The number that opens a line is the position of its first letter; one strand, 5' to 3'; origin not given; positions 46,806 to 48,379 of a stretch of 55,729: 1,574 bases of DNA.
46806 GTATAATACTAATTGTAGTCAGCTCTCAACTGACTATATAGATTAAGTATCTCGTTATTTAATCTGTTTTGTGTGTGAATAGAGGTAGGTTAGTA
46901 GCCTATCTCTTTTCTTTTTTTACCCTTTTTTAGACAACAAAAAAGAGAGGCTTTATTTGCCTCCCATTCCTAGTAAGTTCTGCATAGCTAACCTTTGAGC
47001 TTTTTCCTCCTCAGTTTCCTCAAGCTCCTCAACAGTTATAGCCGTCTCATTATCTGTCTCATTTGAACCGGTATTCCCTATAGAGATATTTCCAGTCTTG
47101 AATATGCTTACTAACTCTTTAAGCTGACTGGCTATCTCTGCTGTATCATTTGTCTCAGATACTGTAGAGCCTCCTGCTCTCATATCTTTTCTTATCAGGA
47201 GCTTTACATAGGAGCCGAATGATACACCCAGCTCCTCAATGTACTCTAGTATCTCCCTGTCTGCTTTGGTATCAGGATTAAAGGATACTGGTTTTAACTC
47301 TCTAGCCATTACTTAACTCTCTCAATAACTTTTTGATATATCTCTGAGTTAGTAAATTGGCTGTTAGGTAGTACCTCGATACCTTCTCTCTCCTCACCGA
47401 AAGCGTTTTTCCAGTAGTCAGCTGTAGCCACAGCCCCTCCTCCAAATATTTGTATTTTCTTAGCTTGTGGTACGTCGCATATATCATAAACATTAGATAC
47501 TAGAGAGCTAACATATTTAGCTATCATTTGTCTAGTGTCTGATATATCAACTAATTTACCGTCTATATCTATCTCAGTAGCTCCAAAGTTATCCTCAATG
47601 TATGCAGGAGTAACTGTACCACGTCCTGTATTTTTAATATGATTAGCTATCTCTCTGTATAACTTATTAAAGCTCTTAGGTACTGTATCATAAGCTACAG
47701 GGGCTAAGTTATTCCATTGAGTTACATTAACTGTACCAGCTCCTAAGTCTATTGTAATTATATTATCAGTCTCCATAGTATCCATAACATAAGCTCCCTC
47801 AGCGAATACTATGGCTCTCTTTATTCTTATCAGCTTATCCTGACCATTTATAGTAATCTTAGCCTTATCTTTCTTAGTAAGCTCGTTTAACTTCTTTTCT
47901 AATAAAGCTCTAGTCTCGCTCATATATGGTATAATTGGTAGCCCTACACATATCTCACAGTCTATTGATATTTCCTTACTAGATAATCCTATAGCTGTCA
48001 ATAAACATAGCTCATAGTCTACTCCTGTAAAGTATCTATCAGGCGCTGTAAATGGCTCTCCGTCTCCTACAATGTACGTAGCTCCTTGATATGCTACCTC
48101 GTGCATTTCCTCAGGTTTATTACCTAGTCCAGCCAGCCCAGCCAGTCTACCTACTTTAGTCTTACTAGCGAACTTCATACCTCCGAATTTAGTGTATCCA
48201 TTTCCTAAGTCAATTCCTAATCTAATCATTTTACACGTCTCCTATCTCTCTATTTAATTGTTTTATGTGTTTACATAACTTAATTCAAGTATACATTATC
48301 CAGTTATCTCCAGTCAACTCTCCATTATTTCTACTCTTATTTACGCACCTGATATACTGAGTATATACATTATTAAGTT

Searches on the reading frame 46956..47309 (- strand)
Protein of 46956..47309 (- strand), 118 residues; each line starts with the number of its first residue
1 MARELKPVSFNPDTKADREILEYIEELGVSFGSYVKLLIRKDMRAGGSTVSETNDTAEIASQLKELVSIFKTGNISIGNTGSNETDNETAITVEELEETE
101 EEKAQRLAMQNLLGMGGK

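Call 24: find_homologous_proteins(query=window:46956-47309:-)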
Query window:46956-47309:- (118 aa): 46 proteins with E <= 0.001 among 50 candidates.
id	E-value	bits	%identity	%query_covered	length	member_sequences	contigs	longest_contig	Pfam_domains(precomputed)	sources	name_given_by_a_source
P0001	9.5e-67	240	100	100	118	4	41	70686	-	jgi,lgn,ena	jgi:hypothetical protein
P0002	2.4e-57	209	85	100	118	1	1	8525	-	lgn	-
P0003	1.8e-56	207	86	100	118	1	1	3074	-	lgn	-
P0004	5.6e-55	202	86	100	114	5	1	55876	-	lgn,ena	-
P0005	8.5e-55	201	86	100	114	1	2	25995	-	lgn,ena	-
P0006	1.1e-54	201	87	99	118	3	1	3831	-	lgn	-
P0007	5.2e-54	199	86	99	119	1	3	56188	-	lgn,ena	-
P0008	1.6e-53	197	85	99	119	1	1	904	-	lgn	-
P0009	2.0e-53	197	81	100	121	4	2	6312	-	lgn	-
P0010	3.1e-53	196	84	100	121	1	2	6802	-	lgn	-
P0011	1.1e-52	194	80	100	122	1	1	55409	-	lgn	-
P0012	1.3e-52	194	82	100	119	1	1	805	-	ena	-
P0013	9.6e-51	188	80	100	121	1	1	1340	-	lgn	-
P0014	1.2e-48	182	77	100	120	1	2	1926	-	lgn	-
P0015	1.3e-47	178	76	99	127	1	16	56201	-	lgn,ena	-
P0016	4.9e-47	176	74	100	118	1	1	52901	-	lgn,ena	-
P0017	1.6e-40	155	71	97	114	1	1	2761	-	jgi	-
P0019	7.7e-36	140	64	100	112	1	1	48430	-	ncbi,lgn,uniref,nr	ncbi:hypothetical protein JJB71_16690 [Clostridium perfringens]|uniref:hypothetical protein n=1 Tax=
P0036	1.8e-30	123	61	98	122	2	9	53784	-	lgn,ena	-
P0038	2.2e-29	120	58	99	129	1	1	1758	-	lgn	-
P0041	2.4e-27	113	54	98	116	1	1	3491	-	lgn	-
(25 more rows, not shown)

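Call 25: find_encoding_contigs(protein=P0004, flank=10000, max_places=2)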
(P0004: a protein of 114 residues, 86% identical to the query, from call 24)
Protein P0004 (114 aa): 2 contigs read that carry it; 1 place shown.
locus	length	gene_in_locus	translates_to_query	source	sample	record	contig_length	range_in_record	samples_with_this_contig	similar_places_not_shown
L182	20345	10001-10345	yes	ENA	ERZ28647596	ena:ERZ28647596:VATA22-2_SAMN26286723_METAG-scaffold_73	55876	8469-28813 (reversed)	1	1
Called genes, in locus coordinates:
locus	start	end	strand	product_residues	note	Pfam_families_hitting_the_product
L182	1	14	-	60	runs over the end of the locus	-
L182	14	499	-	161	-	-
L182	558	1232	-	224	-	-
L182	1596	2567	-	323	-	PF13155:Toprim_2, PF13662:Toprim_4 (faint)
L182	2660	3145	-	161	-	PF03374:ANT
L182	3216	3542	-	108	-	-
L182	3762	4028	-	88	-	-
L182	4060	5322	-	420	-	PF03796:DnaB_C, PF13481:AAA_25 (weak)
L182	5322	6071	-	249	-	-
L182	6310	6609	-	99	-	PF21984:DnaD_N (weak), PF13730:HTH_36 (weak)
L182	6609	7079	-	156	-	PF01726:LexA_DNA_bind (weak), PF13730:HTH_36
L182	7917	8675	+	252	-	PF13730:HTH_36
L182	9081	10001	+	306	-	PF17989:ALP_N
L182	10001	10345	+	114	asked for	-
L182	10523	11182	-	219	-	PF01520:Amidase_3, PF05036:SPOR (weak)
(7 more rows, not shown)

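Call 26: find_encoding_contigs(protein=P0011, flank=10000, max_places=2)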
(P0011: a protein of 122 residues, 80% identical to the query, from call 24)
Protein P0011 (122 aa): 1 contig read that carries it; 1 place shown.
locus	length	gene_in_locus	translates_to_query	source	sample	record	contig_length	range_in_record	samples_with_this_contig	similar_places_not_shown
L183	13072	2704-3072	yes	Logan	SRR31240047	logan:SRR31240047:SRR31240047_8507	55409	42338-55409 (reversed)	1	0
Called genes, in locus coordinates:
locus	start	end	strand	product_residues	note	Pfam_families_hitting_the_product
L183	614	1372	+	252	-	PF13730:HTH_36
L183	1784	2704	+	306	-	PF17989:ALP_N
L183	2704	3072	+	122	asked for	-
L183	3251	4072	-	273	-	PF01520:Amidase_3, PF05036:SPOR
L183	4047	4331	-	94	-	-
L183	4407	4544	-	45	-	-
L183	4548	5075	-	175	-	-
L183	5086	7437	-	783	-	PF10651:BppU_N, PF04513:Baculo_PEP_C (faint), PF27241:CLIP1 (faint), PF01442:Apolipoprotein, PF07902:Gp58 (weak)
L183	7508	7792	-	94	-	-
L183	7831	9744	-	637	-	PF18994:Prophage_tailD1 (faint), PF06605:Prophage_tail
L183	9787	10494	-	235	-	PF05709:Sipho_tail (weak)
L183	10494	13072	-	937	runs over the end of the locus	PF10145:PhageMin_Tail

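Call 27: find_encoding_contigs(protein=P0016, flank=10000, max_places=2)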
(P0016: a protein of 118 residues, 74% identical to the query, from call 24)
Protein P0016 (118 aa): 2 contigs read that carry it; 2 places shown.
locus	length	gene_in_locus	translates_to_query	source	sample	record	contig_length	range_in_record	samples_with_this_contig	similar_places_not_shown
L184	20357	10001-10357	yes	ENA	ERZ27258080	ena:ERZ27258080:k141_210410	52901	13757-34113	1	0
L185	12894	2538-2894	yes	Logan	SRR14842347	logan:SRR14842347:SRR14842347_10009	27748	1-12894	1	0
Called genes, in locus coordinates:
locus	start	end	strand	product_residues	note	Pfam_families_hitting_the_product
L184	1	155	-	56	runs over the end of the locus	-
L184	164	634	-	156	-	-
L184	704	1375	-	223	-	-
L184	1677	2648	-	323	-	PF13155:Toprim_2, PF13662:Toprim_4 (weak)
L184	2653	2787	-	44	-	-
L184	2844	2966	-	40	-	-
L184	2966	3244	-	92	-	-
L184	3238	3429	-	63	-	-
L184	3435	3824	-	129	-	-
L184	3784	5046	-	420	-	PF03796:DnaB_C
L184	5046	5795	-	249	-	-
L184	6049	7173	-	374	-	PF01051:Rep3_N (faint), PF21205:Rep3_C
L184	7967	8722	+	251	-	PF13730:HTH_36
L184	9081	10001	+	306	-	PF17989:ALP_N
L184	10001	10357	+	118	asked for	-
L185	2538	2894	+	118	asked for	-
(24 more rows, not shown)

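Call 33: find_encoding_contigs(protein=P0036, flank=10000, max_places=3)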
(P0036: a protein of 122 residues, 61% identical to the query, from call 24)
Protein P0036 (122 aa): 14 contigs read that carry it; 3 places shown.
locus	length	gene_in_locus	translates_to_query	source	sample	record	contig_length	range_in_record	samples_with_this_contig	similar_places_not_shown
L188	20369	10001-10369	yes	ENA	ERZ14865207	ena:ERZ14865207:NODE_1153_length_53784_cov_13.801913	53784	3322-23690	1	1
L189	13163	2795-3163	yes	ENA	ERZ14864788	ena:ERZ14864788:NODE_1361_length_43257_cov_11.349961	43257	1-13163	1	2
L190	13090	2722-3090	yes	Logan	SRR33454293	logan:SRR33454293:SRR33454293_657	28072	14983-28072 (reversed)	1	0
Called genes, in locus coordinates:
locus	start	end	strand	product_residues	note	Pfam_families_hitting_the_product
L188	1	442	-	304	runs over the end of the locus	PF12705:PDDEXK_1 (weak)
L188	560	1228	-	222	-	-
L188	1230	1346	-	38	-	-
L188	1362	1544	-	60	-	-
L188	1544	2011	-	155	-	-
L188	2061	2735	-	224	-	-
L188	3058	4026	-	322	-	PF13155:Toprim_2, PF13662:Toprim_4 (weak)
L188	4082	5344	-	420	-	PF03796:DnaB_C, PF13481:AAA_25 (weak)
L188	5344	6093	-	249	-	-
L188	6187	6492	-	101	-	PF13730:HTH_36 (weak)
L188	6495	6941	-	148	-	PF13730:HTH_36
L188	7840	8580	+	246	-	PF13730:HTH_36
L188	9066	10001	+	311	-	PF17989:ALP_N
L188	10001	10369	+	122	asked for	-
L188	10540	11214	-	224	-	PF01520:Amidase_3, PF05036:SPOR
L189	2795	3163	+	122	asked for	-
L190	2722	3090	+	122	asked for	-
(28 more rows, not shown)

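Call 34: find_encoding_contigs(protein=P0019, flank=10000, max_places=2)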
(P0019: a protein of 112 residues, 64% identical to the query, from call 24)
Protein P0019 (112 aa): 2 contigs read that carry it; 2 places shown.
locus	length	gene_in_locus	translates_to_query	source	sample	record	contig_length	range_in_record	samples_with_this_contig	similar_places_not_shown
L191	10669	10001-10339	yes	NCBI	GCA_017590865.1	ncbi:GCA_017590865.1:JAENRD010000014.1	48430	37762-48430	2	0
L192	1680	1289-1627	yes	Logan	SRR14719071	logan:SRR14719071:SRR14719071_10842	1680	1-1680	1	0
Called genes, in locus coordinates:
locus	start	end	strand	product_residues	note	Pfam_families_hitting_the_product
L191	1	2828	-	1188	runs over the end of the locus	PF08341:TED, PF13620:CarboxypepD_reg (faint), PF17210:SdrD_B (faint), PF17802:SpaA, PF11974:bMG3 (faint), PF17802:SpaA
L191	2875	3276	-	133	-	-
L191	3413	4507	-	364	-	PF00188:CAP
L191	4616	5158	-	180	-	PF04545:Sigma70_r4 (weak), PF08281:Sigma70_r4_2 (weak), PF00196:GerE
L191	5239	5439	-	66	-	PF13560:HTH_31 (weak), PF01381:HTH_3, PF13443:HTH_26 (weak)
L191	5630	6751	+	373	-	PF13443:HTH_26, PF13560:HTH_31 (weak), PF01381:HTH_3, PF00717:Peptidase_S24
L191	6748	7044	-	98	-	-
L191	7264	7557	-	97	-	-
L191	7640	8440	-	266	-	-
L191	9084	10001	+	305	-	PF17989:ALP_N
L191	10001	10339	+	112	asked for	-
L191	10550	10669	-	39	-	?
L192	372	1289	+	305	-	PF17989:ALP_N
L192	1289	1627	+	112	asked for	-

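Call 35: find_encoding_contigs(protein=P0015, flank=10000, max_places=3)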
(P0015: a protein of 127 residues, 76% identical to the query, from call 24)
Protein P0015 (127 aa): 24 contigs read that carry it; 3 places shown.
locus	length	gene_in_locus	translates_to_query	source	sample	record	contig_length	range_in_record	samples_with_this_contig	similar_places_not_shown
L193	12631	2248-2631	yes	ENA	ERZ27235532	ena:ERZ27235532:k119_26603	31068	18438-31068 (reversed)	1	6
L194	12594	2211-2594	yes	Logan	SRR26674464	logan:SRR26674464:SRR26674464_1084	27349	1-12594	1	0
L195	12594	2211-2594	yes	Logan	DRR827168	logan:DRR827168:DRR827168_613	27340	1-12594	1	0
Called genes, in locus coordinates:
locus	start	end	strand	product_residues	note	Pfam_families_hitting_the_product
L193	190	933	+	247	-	PF13730:HTH_36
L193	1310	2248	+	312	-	PF17989:ALP_N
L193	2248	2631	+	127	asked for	-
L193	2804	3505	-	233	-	PF01520:Amidase_3, PF05036:SPOR (weak)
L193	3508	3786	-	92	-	-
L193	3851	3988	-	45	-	-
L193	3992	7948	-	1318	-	PF04513:Baculo_PEP_C (faint), PF01442:Apolipoprotein, PF13884:Peptidase_S74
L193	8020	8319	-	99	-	-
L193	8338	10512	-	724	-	PF18994:Prophage_tailD1 (weak), PF06605:Prophage_tail, PF01442:Apolipoprotein (weak)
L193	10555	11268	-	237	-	PF20195:DUF6558, PF05709:Sipho_tail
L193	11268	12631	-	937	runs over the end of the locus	PF10145:PhageMin_Tail, PF27499:CsmB (faint), PF28501:ENDOD1_C (faint)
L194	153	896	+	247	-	PF13730:HTH_36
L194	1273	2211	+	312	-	PF17989:ALP_N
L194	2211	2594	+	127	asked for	-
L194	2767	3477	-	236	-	PF01520:Amidase_3, PF05036:SPOR (weak)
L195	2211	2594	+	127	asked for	-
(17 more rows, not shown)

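Call 52: find_encoding_contigs(protein=P0017, flank=3000, max_places=2)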
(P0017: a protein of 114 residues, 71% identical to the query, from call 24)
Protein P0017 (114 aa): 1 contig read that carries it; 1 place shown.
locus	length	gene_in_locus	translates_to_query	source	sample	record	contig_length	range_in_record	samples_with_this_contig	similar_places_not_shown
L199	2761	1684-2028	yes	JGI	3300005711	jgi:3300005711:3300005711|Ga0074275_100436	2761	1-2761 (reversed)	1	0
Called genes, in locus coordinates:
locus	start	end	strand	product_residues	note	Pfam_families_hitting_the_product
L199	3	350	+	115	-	?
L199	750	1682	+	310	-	PF17989:ALP_N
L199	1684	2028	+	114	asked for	-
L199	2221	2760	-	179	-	?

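Call 53: find_encoding_contigs(protein=P0038, flank=3000, max_places=2)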
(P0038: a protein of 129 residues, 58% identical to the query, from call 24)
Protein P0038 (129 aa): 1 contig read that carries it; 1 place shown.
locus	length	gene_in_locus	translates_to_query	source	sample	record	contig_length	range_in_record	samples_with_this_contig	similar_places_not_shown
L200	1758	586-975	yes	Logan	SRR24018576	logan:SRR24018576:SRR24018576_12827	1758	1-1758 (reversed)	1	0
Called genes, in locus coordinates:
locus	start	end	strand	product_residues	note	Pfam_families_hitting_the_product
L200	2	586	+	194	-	?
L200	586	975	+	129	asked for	-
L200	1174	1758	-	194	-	?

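Call 54: find_encoding_contigs(protein=P0041, flank=3000, max_places=2)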
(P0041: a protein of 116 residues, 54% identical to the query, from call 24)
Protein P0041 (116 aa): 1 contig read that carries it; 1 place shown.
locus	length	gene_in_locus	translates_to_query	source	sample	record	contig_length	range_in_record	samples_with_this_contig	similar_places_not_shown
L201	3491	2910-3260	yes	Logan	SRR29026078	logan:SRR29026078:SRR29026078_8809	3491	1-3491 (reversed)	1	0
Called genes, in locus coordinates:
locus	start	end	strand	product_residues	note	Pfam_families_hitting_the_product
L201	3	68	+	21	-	?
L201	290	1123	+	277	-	-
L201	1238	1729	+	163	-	-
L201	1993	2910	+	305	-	PF17989:ALP_N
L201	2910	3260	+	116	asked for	-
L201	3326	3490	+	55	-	?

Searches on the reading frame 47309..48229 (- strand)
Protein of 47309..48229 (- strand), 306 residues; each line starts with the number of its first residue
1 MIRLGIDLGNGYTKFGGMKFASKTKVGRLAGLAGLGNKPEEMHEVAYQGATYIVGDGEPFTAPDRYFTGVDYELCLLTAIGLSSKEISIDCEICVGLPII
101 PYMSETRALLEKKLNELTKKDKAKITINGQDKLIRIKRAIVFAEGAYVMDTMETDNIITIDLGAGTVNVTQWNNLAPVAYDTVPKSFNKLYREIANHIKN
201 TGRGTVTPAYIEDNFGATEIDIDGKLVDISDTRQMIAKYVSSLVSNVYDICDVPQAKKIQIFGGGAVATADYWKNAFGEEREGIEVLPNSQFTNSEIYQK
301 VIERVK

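Call 14: find_related_loci(query=window:47309-48229:-, collection=viral_contigs, flank=6000)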
Query window:47309-48229:- (306 aa) in viral_contigs; peptide patterns used: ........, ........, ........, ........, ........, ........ (x = any residue, [..] = any of these).
3 stretches matched a pattern, but none encodes a relative of the query by tblastn (E <= 1e-3).

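Call 20: find_related_loci(query=window:47309-48229:-, collection=metagenome_contigs, flank=10000)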
Query window:47309-48229:- (306 aa) in metagenome_contigs; peptide patterns used: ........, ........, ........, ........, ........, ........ (x = any residue, [..] = any of these).
37 stretches matched a pattern; 1 encode a relative of the query (tblastn E <= 1e-3); 1 distinct loci.
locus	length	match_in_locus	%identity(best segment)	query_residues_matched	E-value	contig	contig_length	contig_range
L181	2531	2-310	83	204-306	1e-55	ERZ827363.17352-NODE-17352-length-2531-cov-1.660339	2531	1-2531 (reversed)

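Call 29: search_dna_similar(query=window:47309-48229:-, collection=plasmids, mode=protein, max_rows=25)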
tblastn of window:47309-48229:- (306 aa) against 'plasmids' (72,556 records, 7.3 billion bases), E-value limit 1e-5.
Records with a match: 50; places in all: 50; records where one place covers at least 80% of the query: 50.
Best place of each record, by identity: 60-80% 13; <60% 37.
By first word of the organism name: Clostridium 49; Clostridioides 1.
By predicted mobility (MOB-suite, as given by PLSDB): non-mobilizable 26; mobilizable 16; conjugative 8.
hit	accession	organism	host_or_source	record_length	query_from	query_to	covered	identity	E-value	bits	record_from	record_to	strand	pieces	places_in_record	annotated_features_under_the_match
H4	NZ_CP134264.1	Clostridium perfringens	Canis lupus familiaris,bacterial ...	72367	1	306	100%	76.8%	2e-147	464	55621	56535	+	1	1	ParM/StbA family protein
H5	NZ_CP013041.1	Clostridium perfringens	equine,Whole pure organism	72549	1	306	100%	76.8%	2e-147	464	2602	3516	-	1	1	ParM/StbA family protein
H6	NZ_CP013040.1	Clostridium perfringens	canine,Pure culture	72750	1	306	100%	76.8%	2e-147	464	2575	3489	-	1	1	ParM/StbA family protein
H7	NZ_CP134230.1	Clostridium perfringens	Canis lupus familiaris,bacterial ...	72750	1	306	100%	76.8%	2e-147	464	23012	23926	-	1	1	ParM/StbA family protein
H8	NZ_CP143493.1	Clostridium perfringens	pig,fecal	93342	1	306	100%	76.8%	2e-147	464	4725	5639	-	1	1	ParM/StbA family protein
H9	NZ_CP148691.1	Clostridium perfringens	Cat,single cell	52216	1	306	100%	76.5%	8e-147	462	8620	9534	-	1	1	ParM/StbA family protein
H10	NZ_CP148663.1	Clostridium perfringens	Chicken,single cell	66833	1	306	100%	76.5%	8e-147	462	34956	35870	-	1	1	ParM/StbA family protein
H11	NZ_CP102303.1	Clostridium perfringens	swine,mixed culture,fecal sample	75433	1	306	100%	76.1%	2e-146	461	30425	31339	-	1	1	ParM/StbA family protein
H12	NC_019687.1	Clostridium perfringens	-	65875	1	306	100%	76.1%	4e-146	461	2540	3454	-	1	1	ParM/StbA family protein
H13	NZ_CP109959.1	Clostridium perfringens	gut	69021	1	306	100%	76.1%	4e-146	461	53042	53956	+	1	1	ParM/StbA family protein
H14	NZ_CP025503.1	Clostridium perfringens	Gallus gallus,whole organism,gut ...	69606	1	306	100%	76.1%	4e-146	461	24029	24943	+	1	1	ParM/StbA family protein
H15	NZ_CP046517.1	Clostridium sp. 16K-1-R1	Corvus macrorhynchos,Whole ...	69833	1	306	100%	76.1%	4e-146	461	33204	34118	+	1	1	ParM/StbA family protein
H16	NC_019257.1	Clostridium perfringens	chicken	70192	1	306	100%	76.1%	4e-146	461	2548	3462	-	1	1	ParM/StbA family protein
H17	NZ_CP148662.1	Clostridium perfringens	Chicken,single cell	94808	2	302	98%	51.5%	4e-86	288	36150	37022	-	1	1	ParM/StbA family protein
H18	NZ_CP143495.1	Clostridium perfringens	pig,fecal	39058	1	302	99%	51.0%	9e-86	287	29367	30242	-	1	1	ParM/StbA family protein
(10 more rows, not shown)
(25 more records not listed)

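Call 30: search_dna_similar(query=window:47309-48229:-, collection=phages, mode=protein, max_rows=25)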
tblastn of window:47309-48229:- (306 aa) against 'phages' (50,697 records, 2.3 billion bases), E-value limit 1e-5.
Records with a match: 3; places in all: 3; records where one place covers at least 80% of the query: 3.
Best place of each record, by identity: <60% 3.
By first word of the organism name: Clostridium 3.
By host as written in the record: Clostridium perfringens 2; - 1.
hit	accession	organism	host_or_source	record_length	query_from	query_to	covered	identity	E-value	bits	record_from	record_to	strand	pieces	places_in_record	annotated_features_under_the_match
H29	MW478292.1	Clostridium phage vB_CpeS-1181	Clostridium perfringens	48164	4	301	97%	31.3%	4e-24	108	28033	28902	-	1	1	ParM/StbA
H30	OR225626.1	Clostridium phage LPCPA58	-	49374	4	301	97%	31.3%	6e-24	107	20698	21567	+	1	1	hypothetical protein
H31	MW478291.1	Clostridium phage phiCp-D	Clostridium perfringens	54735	4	301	97%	27.0%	3e-17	88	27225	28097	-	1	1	ParM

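Call 31: get_annotated_region(hit=H9, flank=6000)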
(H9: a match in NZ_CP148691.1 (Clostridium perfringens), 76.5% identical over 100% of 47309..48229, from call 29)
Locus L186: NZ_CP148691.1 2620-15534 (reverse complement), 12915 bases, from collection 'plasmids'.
description: Clostridium perfringens strain Z1322PCP0180 plasmid pZ1322PCP0180-2, complete sequence
organism: Clostridium perfringens (NCBI taxid 1502)
taxonomy: Bacteria; Bacillota; Clostridia; Eubacteriales; Clostridiaceae; Clostridium; Clostridium perfringens
host: -; source: Cat,single cell; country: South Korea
typing (MOB-suite, as given by PLSDB): mobilizable; replicon rep_cluster_1519; relaxase MOBM
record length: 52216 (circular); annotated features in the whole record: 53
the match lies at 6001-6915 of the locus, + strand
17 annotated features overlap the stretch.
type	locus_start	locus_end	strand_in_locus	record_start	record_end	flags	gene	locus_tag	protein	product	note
CDS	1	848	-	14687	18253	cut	-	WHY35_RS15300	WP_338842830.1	SpaA isopeptide-forming pilin-related protein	-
CDS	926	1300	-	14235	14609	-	-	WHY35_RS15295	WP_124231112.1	type II toxin-antitoxin system PemK/MazF family toxin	-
CDS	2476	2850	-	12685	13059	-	-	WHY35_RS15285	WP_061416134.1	hypothetical protein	-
CDS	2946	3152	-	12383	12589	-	-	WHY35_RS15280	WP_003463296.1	helix-turn-helix transcriptional regulator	-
CDS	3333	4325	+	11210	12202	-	-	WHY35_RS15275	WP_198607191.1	S24 family peptidase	-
CDS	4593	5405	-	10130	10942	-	-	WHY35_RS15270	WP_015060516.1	hypothetical protein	-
CDS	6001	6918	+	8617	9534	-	-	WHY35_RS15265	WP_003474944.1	ParM/StbA family protein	GO:0030541 - plasmid partitioning [Evidence IEA]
CDS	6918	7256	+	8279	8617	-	-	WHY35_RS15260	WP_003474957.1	hypothetical protein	-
CDS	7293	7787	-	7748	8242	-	-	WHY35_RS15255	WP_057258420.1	hypothetical protein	-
CDS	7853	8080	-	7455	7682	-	-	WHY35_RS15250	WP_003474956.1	hypothetical protein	-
CDS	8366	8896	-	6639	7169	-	-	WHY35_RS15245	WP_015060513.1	transcriptional regulator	-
CDS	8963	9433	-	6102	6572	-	-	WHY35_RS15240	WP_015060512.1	hypothetical protein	-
CDS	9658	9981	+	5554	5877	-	-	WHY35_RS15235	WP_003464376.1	PadR family transcriptional regulator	-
CDS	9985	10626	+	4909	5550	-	-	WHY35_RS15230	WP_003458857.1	hypothetical protein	-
predicted_resistance_gene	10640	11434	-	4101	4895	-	cpb2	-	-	beta-2 toxin CPB2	predicted by amrfinderplus; class ; identity 99.25%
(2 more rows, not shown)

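Call 32: get_annotated_region(hit=H12, flank=4000)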
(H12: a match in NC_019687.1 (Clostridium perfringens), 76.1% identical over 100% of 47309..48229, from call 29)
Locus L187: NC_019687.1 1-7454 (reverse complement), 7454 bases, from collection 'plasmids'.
description: Clostridium perfringens plasmid pCpb2-CP1, complete sequence
organism: Clostridium perfringens (NCBI taxid 1502)
taxonomy: Bacteria; Bacillota; Clostridia; Eubacteriales; Clostridiaceae; Clostridium; Clostridium perfringens
host: -; source: -; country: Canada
typing (MOB-suite, as given by PLSDB): mobilizable; replicon rep_cluster_1519; relaxase MOBM
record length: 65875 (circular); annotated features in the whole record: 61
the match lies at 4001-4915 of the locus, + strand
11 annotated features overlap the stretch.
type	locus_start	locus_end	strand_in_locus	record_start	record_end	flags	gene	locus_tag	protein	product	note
CDS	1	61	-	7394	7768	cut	-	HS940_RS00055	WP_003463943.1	type II toxin-antitoxin system PemK/MazF family toxin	-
CDS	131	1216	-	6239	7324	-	-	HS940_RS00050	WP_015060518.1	CAP domain-containing protein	-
CDS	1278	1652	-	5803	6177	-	-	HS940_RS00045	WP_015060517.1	helix-turn-helix domain-containing protein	-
CDS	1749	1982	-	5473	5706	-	-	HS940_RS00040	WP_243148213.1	helix-turn-helix transcriptional regulator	-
CDS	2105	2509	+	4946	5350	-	-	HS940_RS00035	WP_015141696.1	helix-turn-helix transcriptional regulator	-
CDS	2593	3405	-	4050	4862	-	-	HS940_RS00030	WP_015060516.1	hypothetical protein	-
CDS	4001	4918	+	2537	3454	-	-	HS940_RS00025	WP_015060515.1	ParM/StbA family protein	GO:0030541 - plasmid partitioning [Evidence IEA]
CDS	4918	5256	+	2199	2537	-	-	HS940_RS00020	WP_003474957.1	hypothetical protein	-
CDS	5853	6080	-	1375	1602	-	-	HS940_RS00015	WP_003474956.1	hypothetical protein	-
CDS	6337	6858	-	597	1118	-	-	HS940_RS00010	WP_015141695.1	transcriptional regulator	-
CDS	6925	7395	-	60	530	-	-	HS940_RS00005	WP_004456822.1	hypothetical protein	-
